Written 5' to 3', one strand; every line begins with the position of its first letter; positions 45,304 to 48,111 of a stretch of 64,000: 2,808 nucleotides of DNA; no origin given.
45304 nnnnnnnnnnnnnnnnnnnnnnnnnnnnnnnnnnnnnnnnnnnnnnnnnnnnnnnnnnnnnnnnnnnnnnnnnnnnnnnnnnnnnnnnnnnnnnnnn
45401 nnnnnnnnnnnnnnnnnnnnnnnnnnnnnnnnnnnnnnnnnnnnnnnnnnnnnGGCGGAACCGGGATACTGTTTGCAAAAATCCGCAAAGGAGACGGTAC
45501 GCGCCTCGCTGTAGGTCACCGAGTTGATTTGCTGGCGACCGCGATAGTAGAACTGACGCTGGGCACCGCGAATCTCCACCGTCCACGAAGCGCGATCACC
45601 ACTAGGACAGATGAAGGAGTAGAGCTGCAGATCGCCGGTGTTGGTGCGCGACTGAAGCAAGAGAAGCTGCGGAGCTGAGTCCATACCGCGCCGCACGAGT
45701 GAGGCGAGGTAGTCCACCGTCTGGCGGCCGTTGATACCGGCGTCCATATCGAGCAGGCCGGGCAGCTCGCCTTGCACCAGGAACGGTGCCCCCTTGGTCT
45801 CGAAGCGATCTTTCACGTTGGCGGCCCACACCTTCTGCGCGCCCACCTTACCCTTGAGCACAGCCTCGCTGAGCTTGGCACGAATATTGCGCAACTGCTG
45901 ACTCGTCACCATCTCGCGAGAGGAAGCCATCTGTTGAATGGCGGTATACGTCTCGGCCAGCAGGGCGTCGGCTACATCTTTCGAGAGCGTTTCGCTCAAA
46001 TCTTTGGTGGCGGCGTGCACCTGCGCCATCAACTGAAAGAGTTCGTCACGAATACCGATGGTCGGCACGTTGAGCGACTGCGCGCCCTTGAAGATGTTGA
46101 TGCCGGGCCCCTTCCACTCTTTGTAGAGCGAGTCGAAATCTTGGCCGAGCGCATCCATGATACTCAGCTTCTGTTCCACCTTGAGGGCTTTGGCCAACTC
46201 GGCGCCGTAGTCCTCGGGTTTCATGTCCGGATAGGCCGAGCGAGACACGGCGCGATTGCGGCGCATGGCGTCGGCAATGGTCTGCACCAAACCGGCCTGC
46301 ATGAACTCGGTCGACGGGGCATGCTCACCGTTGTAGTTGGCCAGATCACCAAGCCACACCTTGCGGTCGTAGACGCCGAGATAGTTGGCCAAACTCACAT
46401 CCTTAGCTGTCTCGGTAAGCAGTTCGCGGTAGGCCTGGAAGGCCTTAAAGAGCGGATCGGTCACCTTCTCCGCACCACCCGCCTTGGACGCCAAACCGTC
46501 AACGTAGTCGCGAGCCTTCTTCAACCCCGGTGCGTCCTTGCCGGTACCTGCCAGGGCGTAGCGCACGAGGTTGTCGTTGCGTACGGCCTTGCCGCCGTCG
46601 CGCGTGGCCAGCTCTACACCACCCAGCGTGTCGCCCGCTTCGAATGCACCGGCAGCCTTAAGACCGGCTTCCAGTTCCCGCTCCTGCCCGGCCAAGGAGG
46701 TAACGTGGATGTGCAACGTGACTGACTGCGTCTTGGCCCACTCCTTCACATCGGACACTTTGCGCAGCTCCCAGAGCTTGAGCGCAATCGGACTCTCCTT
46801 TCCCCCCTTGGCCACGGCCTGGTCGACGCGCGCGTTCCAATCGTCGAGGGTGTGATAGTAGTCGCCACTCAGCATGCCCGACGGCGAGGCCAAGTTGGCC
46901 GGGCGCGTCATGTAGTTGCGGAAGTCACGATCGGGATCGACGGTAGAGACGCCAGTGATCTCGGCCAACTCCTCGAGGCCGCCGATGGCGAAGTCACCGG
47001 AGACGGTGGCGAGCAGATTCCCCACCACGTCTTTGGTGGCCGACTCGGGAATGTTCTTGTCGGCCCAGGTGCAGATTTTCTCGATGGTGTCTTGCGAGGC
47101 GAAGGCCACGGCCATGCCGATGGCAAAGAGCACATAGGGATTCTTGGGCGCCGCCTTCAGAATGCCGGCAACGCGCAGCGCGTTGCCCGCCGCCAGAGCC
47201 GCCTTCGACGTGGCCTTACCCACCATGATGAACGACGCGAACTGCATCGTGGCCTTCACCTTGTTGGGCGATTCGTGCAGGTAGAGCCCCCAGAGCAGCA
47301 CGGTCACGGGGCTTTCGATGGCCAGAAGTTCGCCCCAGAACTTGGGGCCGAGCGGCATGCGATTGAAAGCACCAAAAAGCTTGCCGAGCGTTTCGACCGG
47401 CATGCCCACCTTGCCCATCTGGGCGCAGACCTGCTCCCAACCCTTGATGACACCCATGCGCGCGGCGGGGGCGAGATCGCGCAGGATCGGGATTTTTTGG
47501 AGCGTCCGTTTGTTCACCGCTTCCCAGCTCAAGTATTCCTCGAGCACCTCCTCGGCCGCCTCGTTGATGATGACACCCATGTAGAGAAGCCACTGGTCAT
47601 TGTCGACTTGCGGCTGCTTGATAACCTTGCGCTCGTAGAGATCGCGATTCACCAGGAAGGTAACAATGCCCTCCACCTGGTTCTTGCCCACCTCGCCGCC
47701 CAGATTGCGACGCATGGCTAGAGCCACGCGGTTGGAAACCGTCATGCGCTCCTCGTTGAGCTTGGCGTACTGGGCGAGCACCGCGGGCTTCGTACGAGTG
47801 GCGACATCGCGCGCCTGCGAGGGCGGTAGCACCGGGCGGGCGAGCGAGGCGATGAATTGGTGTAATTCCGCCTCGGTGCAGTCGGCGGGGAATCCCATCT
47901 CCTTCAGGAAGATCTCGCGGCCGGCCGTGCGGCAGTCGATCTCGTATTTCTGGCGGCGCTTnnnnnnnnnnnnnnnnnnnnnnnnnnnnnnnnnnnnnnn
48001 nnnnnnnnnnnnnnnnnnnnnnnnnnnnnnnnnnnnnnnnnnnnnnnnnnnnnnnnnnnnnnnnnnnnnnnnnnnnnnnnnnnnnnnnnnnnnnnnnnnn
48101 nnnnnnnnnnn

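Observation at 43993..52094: Four-gene operon of unplaceable proteins (137, 150, 820, 1536 aa) running straight into gyrA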

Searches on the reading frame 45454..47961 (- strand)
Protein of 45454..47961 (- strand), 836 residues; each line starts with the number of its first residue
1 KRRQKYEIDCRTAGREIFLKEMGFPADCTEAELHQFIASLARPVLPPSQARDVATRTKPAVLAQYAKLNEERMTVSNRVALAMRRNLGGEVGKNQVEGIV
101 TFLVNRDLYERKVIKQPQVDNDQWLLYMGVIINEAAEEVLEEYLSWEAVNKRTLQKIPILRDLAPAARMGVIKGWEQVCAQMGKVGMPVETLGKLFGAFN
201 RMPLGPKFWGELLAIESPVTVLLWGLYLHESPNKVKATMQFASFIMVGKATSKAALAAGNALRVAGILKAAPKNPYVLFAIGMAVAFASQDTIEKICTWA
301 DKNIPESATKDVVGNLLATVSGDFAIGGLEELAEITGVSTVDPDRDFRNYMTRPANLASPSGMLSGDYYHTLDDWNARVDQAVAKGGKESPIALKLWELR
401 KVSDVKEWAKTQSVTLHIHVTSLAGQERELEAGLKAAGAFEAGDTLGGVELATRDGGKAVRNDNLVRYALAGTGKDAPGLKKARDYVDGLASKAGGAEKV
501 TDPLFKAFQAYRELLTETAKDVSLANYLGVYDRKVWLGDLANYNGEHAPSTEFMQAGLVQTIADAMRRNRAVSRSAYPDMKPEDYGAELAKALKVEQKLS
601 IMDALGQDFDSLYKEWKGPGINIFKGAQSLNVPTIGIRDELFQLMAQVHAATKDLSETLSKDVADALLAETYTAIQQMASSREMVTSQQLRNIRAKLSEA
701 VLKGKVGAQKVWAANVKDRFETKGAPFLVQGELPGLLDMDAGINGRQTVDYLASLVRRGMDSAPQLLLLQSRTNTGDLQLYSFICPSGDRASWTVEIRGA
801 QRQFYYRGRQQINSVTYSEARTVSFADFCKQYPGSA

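Call 36: search_protein_representatives(alignment_id=A4)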
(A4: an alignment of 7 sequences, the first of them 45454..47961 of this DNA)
Query: 7 sequences, 837 profile positions. Proteins with E-value up to 0.001 (for the whole library): 60; up to 1e-10: 50; up to 1e-30: 26. The best 60 are listed.
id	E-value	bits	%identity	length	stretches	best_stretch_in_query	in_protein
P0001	0.0e+00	1678.7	-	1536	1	1-837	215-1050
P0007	0.0e+00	1393.5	-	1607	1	1-836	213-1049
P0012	2.9e-120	419.1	-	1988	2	263-597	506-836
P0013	1.9e-119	416.5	-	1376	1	3-805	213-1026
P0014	4.5e-114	398.6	-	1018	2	4-590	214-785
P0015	3.9e-110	385.6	-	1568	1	1-835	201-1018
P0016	2.3e-109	383.1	-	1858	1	3-597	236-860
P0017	6.1e-103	361.8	-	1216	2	268-836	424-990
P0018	2.5e-101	356.5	-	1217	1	34-834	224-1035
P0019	8.4e-95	334.9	-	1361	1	4-831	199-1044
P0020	1.0e-76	275.0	-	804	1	2-468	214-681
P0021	2.4e-70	254.0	-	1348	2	8-605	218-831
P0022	3.5e-63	230.3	-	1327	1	71-567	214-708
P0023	3.3e-55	203.9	-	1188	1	113-833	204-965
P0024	4.9e-49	183.5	-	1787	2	3-574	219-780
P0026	2.3e-47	178.0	-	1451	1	1-799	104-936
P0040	1.0e-25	106.4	-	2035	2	195-596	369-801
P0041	8.1e-24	100.1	-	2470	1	222-594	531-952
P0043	1.5e-22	95.9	-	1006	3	149-432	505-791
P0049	6.5e-17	77.2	-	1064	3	160-492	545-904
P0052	4.6e-13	64.5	-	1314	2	98-405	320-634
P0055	2.1e-11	59.0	-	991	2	150-425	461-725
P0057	8.2e-11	57.0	-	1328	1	211-442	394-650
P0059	1.0e-10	56.7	-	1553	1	220-613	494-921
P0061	4.7e-08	47.9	-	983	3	190-320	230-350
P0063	1.5e-07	46.3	-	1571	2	203-357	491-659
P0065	4.7e-06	41.3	-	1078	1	222-550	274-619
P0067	1.5e-05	39.6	-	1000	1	30-538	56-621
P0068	2.4e-04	35.7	-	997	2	138-458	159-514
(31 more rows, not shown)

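Call 38: search_protein_families(library=pfam, alignment_id=A5, max_evalue=0.001)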
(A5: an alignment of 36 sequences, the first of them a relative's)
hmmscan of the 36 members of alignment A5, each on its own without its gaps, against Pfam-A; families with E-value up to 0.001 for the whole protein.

A. member 1, P0012 (1988 aa): 0 families

B. families by the number of members that match (of 36 scanned): 0 families

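Call 39: predict_structure(alignment_id=A4)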
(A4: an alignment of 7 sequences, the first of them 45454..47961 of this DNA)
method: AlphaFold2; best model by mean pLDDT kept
length: 836 residues; sequences in the alignment: 7
mean_pLDDT: 54.4   pTM: 0.32
mean pLDDT of the five models: 54.4, 52.8, 51.5, 51.3, 47.8
residues with pLDDT >= 90: 5; 70-90: 235; 50-70: 211; < 50: 385
segments of 3 or more residues with pLDDT < 50: 115-118, 126-372, 386-397, 411-415, 536-578, 580-636, 806-811
pLDDT, mean of each block of 10 residues (from residue 1): 60 64 61 68 71 67 77 70 54 61 68 54 50 33 34 35 39 42 35 36 36 37 38 36 35 35 34 37 33 36 32 31 26 26 36 34 30 52 47 47 54 52 73 84 81 66 74 71 82 74 79 73 63 48 31 27 29 38 39 27 26 30 35 49 64 70 75 68 61 78 71 81 85 74 60 75 82 78 85 86 53 70 87 76
secondary structure, 60 per line:
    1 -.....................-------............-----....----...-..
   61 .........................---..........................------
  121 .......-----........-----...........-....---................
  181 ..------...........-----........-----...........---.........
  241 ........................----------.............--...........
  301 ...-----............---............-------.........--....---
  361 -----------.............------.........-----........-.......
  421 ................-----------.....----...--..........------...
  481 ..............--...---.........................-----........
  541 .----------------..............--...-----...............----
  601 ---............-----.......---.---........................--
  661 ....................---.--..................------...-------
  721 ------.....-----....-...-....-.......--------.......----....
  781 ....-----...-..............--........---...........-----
elements in order (helices of 4 or more, strands of 3 or more residues): H2-22 H30-41 H59-85 H89-113 H121-127 H133-140 H146-156 H158-161 H165-182 H189-199 H205-212 H218-228 H232-264 H275-287 H290-303 H309-320 H324-335 H343-351 H354-357 H372-384 H391-399 H405-412 H414-436 H448-452 H462-471 H478-494 H503-527 H533-541 H558-571 H582-596 H604-615 H621-627 H635-658 H661-680 H687-704 E711-713 E727-731 E737-740 E746-749 H751-757 E766-772 E777-784 E794-807 E810-817 E821-824 H825-831

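Call 43: list_cluster_members(proteins=[P0012, P0013, P0015, P0016, P0019, P0024, P0026, P0040, P0041, P0059])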
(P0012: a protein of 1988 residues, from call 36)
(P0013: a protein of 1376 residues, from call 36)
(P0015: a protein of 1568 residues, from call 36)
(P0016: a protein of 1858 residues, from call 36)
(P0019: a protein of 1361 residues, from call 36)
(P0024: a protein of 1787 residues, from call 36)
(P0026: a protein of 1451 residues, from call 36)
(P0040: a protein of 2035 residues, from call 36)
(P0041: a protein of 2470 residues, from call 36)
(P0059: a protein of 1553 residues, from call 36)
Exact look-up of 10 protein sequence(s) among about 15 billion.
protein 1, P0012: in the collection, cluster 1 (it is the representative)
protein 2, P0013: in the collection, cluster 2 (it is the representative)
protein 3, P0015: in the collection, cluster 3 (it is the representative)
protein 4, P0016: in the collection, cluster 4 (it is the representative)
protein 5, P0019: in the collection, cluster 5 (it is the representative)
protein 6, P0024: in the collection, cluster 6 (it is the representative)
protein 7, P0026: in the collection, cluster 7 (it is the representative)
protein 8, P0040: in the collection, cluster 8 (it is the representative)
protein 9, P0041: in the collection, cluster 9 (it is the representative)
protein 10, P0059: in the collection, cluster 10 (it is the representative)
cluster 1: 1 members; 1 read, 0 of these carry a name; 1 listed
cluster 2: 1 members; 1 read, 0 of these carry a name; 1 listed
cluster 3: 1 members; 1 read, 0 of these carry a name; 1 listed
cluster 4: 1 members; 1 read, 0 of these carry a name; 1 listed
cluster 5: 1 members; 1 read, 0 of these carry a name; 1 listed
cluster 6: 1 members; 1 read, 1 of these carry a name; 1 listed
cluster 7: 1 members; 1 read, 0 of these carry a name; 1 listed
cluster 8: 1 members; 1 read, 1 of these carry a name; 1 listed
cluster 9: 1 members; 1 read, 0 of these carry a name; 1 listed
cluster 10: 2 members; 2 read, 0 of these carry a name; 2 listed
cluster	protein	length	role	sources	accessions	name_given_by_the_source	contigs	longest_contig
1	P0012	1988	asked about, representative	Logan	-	-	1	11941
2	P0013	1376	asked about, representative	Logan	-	-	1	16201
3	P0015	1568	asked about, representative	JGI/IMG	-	-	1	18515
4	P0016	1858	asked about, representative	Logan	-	-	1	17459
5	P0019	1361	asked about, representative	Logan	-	-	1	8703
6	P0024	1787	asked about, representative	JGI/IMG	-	hypothetical protein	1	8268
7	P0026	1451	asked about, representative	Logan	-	-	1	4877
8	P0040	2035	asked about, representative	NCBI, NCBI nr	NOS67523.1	MAG: hypothetical protein HOO67_04135 [Candidatus Peribacteraceae bacterium] | hypothetical protein [Candidatus Peribacteraceae bacterium]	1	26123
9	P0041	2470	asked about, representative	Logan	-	-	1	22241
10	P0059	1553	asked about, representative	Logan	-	-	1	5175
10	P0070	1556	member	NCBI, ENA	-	-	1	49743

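Call 44: find_encoding_contigs(protein=P0040, flank=10000, max_places=2)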
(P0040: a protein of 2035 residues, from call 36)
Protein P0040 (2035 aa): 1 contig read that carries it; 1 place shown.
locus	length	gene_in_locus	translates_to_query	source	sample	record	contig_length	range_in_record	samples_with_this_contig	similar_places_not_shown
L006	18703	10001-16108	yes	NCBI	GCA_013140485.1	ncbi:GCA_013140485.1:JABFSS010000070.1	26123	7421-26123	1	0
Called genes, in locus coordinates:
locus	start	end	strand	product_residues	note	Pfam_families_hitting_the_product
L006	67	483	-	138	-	-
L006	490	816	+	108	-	-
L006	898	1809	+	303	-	PF02729:OTCace_N, PF00185:OTCace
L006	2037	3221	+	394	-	PF01979:Amidohydro_1, PF12890:DHOase (faint)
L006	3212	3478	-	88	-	PF15738:YafQ_toxin (weak), PF05015:HigB-like_toxin (weak)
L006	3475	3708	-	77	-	-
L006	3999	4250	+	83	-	PF21956:DUF6922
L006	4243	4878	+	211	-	PF08843:AbiEii (faint)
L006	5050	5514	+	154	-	-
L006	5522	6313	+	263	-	-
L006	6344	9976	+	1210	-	-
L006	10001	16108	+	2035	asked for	-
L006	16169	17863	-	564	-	PF00753:Lactamase_B, PF12706:Lactamase_B_2, PF22505:RNase_J_b_CASP, PF17770:RNase_J_C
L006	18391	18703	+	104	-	?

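Call 45: find_encoding_contigs(protein=P0041, flank=10000, max_places=2)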
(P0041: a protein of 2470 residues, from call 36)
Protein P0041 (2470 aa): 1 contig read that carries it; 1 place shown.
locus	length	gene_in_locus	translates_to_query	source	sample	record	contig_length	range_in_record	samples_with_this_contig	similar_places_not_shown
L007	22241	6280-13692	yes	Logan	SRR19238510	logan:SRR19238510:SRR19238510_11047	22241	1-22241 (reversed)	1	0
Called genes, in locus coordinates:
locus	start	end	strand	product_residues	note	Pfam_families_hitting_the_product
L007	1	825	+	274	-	?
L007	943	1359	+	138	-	-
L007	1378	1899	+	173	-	-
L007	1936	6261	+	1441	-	-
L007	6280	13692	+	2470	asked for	-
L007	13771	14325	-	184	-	-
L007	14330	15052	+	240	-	PF08843:AbiEii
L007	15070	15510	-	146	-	PF01934:HepT-like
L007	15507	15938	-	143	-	PF01909:NTP_transf_2 (weak), PF18765:Polbeta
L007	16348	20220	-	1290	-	-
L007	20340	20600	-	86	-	-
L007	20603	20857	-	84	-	-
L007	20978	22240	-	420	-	?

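Call 51: find_related_loci(query=A4, collection=genome_contigs, flank=10000)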
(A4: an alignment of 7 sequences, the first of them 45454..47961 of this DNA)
Query A4 (836 aa) in genome_contigs; peptide patterns used: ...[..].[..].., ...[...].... (x = any residue, [..] = any of these).
140 stretches matched a pattern; 5 encode a relative of the query (tblastn E <= 1e-3); 4 distinct loci.
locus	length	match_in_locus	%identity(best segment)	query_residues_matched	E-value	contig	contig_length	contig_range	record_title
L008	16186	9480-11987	82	2-836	0e+0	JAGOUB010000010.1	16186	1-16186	MAG: Candidatus Peribacteraceae bacterium isolate Gw_Eff_bin_455 Gw_Eff_7975_length_16186_cov_4.867177, whole genome sho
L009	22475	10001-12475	61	2-836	0e+0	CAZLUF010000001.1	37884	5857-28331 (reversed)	MAG TPA_asm: uncultured Candidatus Peribacteria bacterium isolate SRP278252_co2_102 genome assembly, contig: NODE_2053_l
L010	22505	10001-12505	48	1-833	0e+0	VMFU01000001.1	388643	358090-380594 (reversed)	MAG: Candidatus Peregrinibacteria bacterium Gr01-1014_25 G01um101425_scaffold_8, whole genome shotgun sequence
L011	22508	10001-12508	74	1-836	0e+0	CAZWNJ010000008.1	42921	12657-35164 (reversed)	MAG TPA_asm: uncultured Candidatus Peribacteria bacterium isolate SRP342105_co3_39 genome assembly, contig: NODE_548_len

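Call 66: fold_search(model_id=the predicted structure, library=pdb)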
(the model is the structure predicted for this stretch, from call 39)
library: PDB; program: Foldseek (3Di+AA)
matches with E <= 10: 271; with E <= 0.001: 0
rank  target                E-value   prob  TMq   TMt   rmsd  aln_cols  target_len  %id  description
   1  7tje_A                3.2e-01  0.63  0.07  0.33  11.9       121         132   16  Bacteriophage Q beta capsid protein A38K (released 2023-01-25)
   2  8w5g_C                3.3e-01  0.18  0.05  0.23  15.7       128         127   16  Cryo-EM structure of Qb-Ab7 (released 2025-02-26)
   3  8w5r_A                3.9e-01  0.28  0.06  0.26  13.1       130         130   12  Cryo-EM structure of Qb-Ab53 (released 2025-02-26)
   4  5kip_A                5.6e-01  0.41  0.07  0.32  11.7       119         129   16  Asymmetric unit for the coat proteins of phage Qbeta (released 2016-10-05)
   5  5vly_C                5.9e-01  0.35  0.07  0.31  11.7       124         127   11  Asymmetric unit for the coat proteins of phage Qbeta (released 2017-10-18)
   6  8w5u_C                5.9e-01  0.28  0.06  0.29  13.7       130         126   12  Cryo-EM structure of QbN10F-Ab40 (released 2025-02-26)
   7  7n8y_B                5.9e-01  0.05  0.04  0.05  27.1       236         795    9  Oxidized PheRS G318W from Salmonella enterica serovar Typhimurium (released 2021-10-06)
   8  7tjg_A                6.1e-01  0.44  0.07  0.33  11.9       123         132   15  Bacteriophage Q beta capsid protein, A38K/A40C/D102C in T1 symmetry (released 2023-01-25)
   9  8w5t_B                6.4e-01  0.20  0.06  0.26  13.2       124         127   11  Cryo-EM structure of Qb-Ab57 (released 2025-02-26)
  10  8w5g_B                7.3e-01  0.16  0.06  0.25  13.2       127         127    9  Cryo-EM structure of Qb-Ab7 (released 2025-02-26)
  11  3ehj_A                7.6e-01  0.13  0.08  0.21  17.0       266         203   10  Crystal structure of DesKC-H188V in complex with AMP-PCP (released 2009-09-15)
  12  7ds3_B                7.6e-01  0.09  0.06  0.16  18.9       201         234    9  Crystal structure of actin capping protein in complex with twinflin-2 C-terminus tail (released 2021-03-03)
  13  8w5f_C                8.0e-01  0.16  0.06  0.26  13.1       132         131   14  Cryo-EM structure of Qb-Ab6 (released 2025-02-26)
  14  1aq3_A                8.3e-01  0.16  0.06  0.24  12.3       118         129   13  BACTERIOPHAGE MS2 CAPSID PROTEIN/RNA COMPLEX (released 1997-12-24)
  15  3ehj_B                8.7e-01  0.11  0.08  0.20  17.2       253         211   11  Crystal structure of DesKC-H188V in complex with AMP-PCP (released 2009-09-15)
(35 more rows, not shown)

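Call 73: find_encoding_contigs(protein=P0070, flank=10000, max_places=1)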
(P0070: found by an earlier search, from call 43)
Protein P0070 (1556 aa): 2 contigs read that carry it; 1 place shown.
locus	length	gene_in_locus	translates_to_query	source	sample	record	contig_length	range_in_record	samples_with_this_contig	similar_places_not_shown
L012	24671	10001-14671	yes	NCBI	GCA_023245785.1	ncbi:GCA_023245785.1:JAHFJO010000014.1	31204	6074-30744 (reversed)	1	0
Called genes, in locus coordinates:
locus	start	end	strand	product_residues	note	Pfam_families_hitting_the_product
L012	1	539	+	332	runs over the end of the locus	?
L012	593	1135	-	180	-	-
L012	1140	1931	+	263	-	-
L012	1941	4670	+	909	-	-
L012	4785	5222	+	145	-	-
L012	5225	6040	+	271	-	-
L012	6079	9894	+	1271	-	-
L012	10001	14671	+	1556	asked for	-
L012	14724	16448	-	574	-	PF00753:Lactamase_B, PF12706:Lactamase_B_2, PF22505:RNase_J_b_CASP, PF17770:RNase_J_C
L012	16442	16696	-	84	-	-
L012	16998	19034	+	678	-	-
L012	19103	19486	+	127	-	PF01467:CTP_transf_like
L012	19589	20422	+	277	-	-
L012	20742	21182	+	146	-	PF01668:SmpB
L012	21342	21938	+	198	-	PF21176:RecR_HhH, PF02132:RecR_ZnF, PF13662:Toprim_4, PF01751:Toprim, PF21175:RecR_C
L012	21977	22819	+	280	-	-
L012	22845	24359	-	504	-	PF02142:MGS, PF01808:AICARFT_IMPCHas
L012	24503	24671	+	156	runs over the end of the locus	PF07963:N_methyl (weak)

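Call 74: find_encoding_contigs(protein=P0015, flank=10000, max_places=1)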
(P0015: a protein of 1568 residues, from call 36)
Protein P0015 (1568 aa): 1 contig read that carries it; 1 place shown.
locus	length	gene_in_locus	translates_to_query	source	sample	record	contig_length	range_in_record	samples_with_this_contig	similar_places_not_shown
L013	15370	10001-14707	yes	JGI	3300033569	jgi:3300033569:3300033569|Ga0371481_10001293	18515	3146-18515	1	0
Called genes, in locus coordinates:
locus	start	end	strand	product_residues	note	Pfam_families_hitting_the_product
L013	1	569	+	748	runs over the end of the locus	PF04760:IF2_N, PF00009:GTP_EFTU, PF00025:Arf (faint), PF00071:Ras (weak), PF01926:MMR_HSR1, PF02421:FeoB_N (faint), PF22042:EF-G_D2, PF11987:IF-2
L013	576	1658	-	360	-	-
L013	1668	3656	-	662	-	-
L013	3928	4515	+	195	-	-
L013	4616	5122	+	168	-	PF01245:Ribosomal_L19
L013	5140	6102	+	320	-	PF04230:PS_pyruv_trans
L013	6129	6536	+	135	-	-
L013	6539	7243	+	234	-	-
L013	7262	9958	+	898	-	-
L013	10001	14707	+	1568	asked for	-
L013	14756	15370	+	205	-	?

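Call 75: find_encoding_contigs(protein=P0013, flank=10000, max_places=1)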
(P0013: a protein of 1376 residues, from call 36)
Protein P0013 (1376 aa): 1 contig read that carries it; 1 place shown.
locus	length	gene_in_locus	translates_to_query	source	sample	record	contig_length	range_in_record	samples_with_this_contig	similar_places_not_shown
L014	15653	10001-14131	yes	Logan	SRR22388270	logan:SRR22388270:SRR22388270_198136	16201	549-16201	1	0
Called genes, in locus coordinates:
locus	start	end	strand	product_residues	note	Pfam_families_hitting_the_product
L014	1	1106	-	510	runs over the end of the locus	PF02366:PMT, PF16192:PMT_4TMC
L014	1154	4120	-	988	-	PF09594:GT87, PF13231:PMT_2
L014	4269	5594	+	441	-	PF13367:PrsW-protease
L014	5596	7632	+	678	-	-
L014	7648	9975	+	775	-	-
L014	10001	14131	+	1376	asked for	-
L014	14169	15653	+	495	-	?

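Call 78: search_protein_families(library=pfam, proteins=[L006:6344-9976:+, L007:1936-6261:+, L012:6079-9894:+, L013:7262-9958:+, L014:7648-9975:+, L014:5596-7632:+, L009:3195-5843:+, L009:6965-9349:+], max_evalue=0.01)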
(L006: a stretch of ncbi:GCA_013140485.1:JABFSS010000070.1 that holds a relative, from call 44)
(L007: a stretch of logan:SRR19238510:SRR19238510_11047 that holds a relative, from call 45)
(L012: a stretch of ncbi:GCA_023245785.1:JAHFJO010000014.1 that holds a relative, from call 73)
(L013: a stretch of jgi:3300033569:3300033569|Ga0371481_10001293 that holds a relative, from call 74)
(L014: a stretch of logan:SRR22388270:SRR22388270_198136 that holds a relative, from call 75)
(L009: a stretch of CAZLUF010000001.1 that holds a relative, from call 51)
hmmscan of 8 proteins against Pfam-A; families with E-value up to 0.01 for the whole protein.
L006:6344-9976:+ (1210 aa): 1 family
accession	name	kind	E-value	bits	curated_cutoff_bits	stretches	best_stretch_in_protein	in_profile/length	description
PF14316.11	DUF4381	-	0.0019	19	27.2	1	911-980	21-86/145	Domain of unknown function (DUF4381)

L007:1936-6261:+ (1441 aa): 0 families

L012:6079-9894:+ (1271 aa): 0 families

L013:7262-9958:+ (898 aa): 0 families

L014:7648-9975:+ (775 aa): 0 families

L014:5596-7632:+ (678 aa): 0 families

L009:3195-5843:+ (882 aa): 0 families

L009:6965-9349:+ (794 aa): 1 family
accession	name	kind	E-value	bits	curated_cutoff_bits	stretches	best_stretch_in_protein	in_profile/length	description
PF07499.19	RuvA_C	-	0.0058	17.5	24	0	698-730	9-41/47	RuvA, C-terminal domain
